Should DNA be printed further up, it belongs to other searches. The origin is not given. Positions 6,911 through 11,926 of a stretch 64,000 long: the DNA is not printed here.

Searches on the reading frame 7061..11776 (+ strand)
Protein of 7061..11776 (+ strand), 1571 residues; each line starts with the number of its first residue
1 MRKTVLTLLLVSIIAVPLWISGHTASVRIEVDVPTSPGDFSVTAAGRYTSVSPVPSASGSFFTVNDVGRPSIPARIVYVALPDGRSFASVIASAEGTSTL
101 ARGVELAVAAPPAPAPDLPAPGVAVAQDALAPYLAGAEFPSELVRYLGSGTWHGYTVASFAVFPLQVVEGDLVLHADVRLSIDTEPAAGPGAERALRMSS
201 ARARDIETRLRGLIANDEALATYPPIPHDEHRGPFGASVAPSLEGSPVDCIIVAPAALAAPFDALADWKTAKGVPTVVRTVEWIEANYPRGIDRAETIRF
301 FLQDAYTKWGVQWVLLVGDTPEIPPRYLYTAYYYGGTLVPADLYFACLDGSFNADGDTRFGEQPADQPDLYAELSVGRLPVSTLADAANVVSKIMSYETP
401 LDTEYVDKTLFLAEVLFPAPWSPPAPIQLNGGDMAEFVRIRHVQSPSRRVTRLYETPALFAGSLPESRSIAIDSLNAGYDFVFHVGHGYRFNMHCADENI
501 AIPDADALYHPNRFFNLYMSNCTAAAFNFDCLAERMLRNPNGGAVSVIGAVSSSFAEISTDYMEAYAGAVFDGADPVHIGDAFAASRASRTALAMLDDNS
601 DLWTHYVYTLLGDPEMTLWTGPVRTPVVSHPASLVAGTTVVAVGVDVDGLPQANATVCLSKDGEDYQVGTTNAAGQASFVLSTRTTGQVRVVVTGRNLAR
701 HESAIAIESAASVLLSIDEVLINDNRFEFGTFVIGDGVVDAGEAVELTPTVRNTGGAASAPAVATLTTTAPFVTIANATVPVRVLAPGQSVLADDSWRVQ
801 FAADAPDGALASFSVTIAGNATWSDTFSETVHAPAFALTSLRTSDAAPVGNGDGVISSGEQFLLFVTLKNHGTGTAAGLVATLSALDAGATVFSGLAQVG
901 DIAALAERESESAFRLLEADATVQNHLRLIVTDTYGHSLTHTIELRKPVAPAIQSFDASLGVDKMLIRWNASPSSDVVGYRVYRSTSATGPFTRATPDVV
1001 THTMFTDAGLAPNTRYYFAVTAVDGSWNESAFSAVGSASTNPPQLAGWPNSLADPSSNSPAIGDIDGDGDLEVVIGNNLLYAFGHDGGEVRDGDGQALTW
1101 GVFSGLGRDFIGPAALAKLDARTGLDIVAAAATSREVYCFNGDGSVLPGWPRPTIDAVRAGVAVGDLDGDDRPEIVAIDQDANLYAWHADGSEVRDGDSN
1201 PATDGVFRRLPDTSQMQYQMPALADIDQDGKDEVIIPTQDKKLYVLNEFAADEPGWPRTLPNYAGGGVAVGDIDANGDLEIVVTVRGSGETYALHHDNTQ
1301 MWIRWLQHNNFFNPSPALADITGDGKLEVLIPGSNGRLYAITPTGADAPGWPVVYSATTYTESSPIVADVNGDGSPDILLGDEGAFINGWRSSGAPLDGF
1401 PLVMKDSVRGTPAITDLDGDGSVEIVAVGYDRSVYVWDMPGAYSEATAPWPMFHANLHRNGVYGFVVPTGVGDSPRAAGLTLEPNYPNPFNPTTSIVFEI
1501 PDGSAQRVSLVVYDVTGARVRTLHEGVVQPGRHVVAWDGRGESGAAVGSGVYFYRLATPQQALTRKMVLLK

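Call 67: search_protein_families(library=pfam, proteins=[window:7061-11776:+], max_evalue=0.00001)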
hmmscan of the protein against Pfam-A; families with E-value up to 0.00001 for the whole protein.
window:7061-11776:+ (1571 aa): 5 families
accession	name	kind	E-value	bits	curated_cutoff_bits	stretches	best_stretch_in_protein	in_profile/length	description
PF01364.23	Peptidase_C25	-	2.6e-58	198.5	23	1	251-618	2-374/374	Peptidase family C25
PF13517.12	FG-GAP_3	-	1.6e-26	93.1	26.9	1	1320-1379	1-60/61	FG-GAP-like repeat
PF01839.29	FG-GAP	-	5.3e-13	49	22.1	0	1059-1083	4-27/37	FG-GAP repeat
PF13860.13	FlgD_ig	-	1.1e-10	41.8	27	1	1494-1555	10-72/79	FlgD Ig-like domain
PF25292.1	Beta-prop_CGLA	-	1.7e-09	38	26.8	0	1289-1346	9-64/316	Lambda-carrageenase beta-propeller domain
